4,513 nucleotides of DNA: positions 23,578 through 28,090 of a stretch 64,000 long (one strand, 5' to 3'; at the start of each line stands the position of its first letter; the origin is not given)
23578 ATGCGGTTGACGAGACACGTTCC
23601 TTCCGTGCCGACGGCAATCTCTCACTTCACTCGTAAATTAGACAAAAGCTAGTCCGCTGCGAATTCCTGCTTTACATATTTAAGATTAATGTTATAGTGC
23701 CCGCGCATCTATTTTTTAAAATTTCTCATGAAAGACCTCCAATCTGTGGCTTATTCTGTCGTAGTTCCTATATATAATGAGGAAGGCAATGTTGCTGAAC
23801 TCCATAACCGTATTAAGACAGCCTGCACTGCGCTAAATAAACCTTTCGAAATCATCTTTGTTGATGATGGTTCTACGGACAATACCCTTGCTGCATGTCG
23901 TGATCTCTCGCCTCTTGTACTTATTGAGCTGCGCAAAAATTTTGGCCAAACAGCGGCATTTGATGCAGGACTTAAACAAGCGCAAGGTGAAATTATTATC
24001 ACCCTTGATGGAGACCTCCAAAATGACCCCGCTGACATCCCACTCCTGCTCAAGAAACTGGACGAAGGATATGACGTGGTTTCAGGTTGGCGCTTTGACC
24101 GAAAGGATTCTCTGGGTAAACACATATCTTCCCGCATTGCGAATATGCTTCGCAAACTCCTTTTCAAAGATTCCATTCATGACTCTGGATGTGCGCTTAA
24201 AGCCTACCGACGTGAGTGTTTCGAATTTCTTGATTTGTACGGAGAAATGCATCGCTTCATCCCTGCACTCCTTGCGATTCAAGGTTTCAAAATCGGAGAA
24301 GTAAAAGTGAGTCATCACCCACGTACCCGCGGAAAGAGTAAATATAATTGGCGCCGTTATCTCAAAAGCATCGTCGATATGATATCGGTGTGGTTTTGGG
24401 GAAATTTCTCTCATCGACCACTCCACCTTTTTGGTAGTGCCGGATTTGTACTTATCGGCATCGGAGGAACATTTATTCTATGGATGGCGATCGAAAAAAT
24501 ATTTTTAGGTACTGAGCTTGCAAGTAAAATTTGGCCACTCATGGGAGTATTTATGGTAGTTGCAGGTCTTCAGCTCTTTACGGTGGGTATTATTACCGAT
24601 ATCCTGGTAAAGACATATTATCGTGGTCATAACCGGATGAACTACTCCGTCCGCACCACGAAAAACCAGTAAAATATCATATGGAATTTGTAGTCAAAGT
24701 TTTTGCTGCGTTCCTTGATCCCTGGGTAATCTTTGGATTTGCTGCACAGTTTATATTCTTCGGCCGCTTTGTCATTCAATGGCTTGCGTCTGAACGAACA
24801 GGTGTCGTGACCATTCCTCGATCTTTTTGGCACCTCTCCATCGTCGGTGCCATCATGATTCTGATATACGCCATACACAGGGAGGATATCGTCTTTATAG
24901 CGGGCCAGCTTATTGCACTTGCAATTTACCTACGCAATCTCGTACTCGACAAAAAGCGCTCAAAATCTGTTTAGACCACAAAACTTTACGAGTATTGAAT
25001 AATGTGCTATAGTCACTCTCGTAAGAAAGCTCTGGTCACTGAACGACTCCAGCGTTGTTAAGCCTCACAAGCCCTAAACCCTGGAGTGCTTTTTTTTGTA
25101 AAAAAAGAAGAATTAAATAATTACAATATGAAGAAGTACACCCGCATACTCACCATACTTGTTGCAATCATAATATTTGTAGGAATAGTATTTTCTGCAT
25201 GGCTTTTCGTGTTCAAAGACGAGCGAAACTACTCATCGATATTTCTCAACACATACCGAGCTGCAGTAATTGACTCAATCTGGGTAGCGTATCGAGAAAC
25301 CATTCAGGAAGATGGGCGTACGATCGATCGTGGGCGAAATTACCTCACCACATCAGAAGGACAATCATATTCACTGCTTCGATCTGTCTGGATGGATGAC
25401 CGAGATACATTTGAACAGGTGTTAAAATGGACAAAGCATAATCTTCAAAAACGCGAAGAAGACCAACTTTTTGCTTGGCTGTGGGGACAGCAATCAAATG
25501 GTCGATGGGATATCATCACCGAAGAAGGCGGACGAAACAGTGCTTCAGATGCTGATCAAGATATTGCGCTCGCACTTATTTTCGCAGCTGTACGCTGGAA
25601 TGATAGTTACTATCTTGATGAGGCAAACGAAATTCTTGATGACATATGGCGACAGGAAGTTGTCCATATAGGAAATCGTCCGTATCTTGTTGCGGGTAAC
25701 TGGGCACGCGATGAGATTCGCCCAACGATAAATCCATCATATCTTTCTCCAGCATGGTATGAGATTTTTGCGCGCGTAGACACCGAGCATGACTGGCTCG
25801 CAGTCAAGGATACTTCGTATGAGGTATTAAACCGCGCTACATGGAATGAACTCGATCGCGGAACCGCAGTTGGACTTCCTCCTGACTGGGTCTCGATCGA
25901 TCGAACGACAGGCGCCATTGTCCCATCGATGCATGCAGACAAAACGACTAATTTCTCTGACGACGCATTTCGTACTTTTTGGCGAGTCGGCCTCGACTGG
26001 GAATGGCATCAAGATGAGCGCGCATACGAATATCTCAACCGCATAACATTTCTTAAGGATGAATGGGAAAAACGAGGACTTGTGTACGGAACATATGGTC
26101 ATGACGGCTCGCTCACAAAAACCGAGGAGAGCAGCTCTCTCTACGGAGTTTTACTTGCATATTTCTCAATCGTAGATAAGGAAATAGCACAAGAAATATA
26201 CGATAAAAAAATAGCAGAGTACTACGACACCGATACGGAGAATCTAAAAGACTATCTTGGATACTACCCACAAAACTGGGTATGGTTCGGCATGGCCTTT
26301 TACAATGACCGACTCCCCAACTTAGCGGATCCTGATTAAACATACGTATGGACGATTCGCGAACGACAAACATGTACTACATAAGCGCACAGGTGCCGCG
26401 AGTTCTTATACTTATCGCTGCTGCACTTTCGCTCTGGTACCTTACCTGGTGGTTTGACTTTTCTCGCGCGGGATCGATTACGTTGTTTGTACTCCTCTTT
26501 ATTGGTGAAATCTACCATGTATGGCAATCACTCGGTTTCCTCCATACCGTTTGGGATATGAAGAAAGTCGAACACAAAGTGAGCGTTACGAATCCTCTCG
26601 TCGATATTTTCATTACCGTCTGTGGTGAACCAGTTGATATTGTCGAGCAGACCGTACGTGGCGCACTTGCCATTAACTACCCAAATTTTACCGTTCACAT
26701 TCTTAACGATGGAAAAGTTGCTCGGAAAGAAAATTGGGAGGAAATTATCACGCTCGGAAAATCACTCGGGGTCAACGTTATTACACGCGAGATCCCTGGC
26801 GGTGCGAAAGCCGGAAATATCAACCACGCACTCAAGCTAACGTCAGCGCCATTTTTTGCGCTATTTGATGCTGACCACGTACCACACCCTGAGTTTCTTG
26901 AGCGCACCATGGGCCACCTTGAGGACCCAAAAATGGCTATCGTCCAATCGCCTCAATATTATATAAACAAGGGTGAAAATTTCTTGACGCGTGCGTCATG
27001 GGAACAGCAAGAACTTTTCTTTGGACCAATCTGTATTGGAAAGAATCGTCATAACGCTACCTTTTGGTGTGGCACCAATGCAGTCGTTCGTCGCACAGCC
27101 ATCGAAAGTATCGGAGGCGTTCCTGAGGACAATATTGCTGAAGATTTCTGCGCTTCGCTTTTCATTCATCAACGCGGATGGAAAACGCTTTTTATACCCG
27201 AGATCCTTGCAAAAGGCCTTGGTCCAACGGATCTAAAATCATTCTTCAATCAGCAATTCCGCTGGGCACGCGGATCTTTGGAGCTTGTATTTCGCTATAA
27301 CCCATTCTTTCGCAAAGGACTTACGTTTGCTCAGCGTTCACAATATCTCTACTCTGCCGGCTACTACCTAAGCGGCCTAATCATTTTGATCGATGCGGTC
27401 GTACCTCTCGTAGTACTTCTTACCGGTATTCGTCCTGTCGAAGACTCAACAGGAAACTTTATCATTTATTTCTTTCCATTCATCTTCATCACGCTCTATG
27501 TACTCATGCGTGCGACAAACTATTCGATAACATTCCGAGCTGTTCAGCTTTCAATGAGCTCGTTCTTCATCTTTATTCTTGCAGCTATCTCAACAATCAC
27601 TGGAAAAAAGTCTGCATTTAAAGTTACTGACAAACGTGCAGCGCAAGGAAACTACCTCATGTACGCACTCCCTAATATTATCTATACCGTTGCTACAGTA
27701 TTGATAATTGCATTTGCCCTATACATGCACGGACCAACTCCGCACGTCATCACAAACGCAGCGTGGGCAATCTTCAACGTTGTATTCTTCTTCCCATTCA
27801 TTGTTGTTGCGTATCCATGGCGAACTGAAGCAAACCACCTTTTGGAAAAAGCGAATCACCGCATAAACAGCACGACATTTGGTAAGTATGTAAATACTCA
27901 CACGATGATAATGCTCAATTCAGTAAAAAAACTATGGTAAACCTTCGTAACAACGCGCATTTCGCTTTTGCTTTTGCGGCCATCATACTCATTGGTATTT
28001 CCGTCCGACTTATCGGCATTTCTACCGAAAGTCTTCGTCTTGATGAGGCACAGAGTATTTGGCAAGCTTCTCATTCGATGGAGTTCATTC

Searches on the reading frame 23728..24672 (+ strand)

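Call 8: search_protein_families(library=ncbifam, proteins=[window:23728-24672:+], max_evalue=0.01)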
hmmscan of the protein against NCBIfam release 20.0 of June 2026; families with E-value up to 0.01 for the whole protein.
window:23728-24672:+ (314 aa): 17 families
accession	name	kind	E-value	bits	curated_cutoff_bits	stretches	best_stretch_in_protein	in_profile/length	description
NF007986.1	PRK10714.1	equivalog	7e-56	189.5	529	1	9-310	8-310/316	undecaprenyl-phosphate 4-deoxy-4-formamido-L-arabinose transferase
NF047588.1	GlcsyltransPgfSStrep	equivalog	1.4e-44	152.6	500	1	10-311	4-305/308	glycosyltransferase PgfS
TIGR04182.1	glyco_TIGR04182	equivalog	5.4e-20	72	325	1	10-296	3-285/293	S-layer glycoprotein N-glycosyltransferase AglJ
TIGR03937.1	PgaC_IcaA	equivalog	8.9e-14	51.3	422.3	1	8-113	46-152/407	poly-beta-1,6-N-acetyl-D-glucosamine synthase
NF041875.1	EPS_EpsD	equivalog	3.4e-12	46.4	370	1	10-102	2-95/325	exopolysaccharide biosynthesis glycosyltransferase EpsD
NF041391.1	DPhHxTase_Halo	equivalog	3.4e-12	45.8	375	1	16-170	4-155/213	dolichyl-phosphate hexose transferase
TIGR04283.1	glyco_like_mftF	equivalog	7.3e-11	42.1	182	1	10-127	2-115/221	TIGR04283 family arsenosugar biosynthesis glycosyltransferase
NF058614.1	PPMAGASynPpgS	equivalog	1.5e-10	40.9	370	1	11-141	4-138/226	polyprenyl-phospho-N-acetylgalactosaminyl synthase PpgS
TIGR03965.1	mycofact_glyco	equivalog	3.2e-10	39.5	280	1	10-112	77-180/467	mycofactocin biosynthesis glycosyltransferase MftF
NF007482.0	PRK10073.1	equivalog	2.1e-08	33.5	423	1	8-101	7-100/334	glycosyltransferase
NF010496.0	PRK13915.1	equivalog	3.5e-08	32.9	262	1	6-101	30-132/307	glucosyl-3-phosphoglycerate synthase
NF050050.1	ProtGlycPglI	equivalog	4.2e-06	26.3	500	1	9-136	4-134/306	GalNAc(5)-diNAcBac-PP-undecaprenol beta-1,3-glucosyltransferase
NF047683.1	TeichurnBiosyTuaG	equivalog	7.4e-06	25.8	400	1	8-98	7-98/252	teichuronic acid biosynthesis protein TuaG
TIGR03111.1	glyc2_xrt_Gpos1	hypoth_equivalog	3.7e-05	22.7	363.95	1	10-114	52-159/439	TIGR03111 family XrtG-associated glycosyltransferase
NF038302.1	EPS_HpsE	equivalog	5.8e-05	22.2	300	1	9-97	3-97/307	hormogonium polysaccharide biosynthesis glycosyltransferase HpsE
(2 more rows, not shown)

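Call 9: search_protein_families(library=pfam, proteins=[window:23728-24672:+], max_evalue=0.01)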
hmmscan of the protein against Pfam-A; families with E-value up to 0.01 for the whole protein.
window:23728-24672:+ (314 aa): 2 families
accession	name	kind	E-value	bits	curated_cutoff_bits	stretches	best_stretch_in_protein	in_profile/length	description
PF00535.33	Glycos_transf_2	-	1.8e-33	116.3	23.3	1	10-166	1-165/168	Glycosyl transferase family 2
PF10111.15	Glyco_tranf_2_2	-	2.9e-07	30.7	27.3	1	10-97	1-92/276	Glycosyltransferase like family 2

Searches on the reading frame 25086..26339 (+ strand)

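Call 8: search_protein_families(library=ncbifam, proteins=[window:25086-26339:+], max_evalue=0.01)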
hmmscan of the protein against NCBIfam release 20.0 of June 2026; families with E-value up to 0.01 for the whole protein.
window:25086-26339:+ (417 aa): 1 family
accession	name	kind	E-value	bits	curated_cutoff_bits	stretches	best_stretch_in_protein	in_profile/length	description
NF008305.0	PRK11097.1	equivalog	1.6e-43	149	299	1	65-409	28-357/378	cellulose synthase complex periplasmic endoglucanase BcsZ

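Call 9: search_protein_families(library=pfam, proteins=[window:25086-26339:+], max_evalue=0.01)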
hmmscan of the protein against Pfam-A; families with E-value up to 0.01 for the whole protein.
window:25086-26339:+ (417 aa): 1 family
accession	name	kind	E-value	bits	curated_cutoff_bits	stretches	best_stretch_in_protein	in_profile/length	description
PF01270.23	Glyco_hydro_8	-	8.3e-45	153.7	24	1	63-377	25-322/341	Glycosyl hydrolases family 8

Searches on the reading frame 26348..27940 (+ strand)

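Call 8: search_protein_families(library=ncbifam, proteins=[window:26348-27940:+], max_evalue=0.01)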
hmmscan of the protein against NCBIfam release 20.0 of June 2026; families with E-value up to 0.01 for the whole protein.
window:26348-27940:+ (530 aa): 8 families
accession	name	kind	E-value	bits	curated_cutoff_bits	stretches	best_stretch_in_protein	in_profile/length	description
TIGR03030.1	CelA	equivalog_domain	4e-83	279.7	699.1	1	19-508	59-577/714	UDP-forming cellulose synthase catalytic subunit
NF008558.0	PRK11498.1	equivalog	1.6e-61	208.3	992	1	20-488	202-689/872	UDP-forming cellulose synthase catalytic subunit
TIGR03937.1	PgaC_IcaA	equivalog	1.7e-18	66.8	422.3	1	67-342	29-299/407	poly-beta-1,6-N-acetyl-D-glucosamine synthase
TIGR03472.1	HpnI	equivalog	3.3e-12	45.9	310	1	153-308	113-270/373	bacteriohopanetetrol glucosamine biosynthesis glycosyltransferase HpnI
TIGR03965.1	mycofact_glyco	equivalog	7e-11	41.6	280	1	108-317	98-307/467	mycofactocin biosynthesis glycosyltransferase MftF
TIGR04242.1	nodulat_NodC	equivalog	2.4e-09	36.7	550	1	44-311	11-285/395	chitooligosaccharide synthase NodC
NF053846.1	glyco_with_XrtP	equivalog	6.8e-06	25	520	1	247-371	231-358/440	XrtP-associated glycosyltransferase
NF047683.1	TeichurnBiosyTuaG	equivalog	0.0012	18.5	400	1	82-214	5-134/252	teichuronic acid biosynthesis protein TuaG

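Call 9: search_protein_families(library=pfam, proteins=[window:26348-27940:+], max_evalue=0.01)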
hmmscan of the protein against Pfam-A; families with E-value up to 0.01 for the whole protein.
window:26348-27940:+ (530 aa): 5 families
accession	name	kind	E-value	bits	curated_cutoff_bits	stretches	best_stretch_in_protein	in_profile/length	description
PF13632.12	Glyco_trans_2_3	-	1.5e-24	87.4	27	1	171-385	3-196/198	Glycosyl transferase family group 2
PF13641.12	Glyco_tranf_2_3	-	3e-22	80.2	27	1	92-309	9-230/230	Glycosyltransferase like family 2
PF00535.33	Glycos_transf_2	-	7.6e-20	71.9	23.3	1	87-255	2-167/168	Glycosyl transferase family 2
PF13506.12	Glyco_transf_21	-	2.3e-16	60.2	21.7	1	152-308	16-174/174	Glycosyl transferase family 21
PF03552.20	Cellulose_synt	-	1.4e-11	44.1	24.7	1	262-386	421-550/722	Cellulose synthase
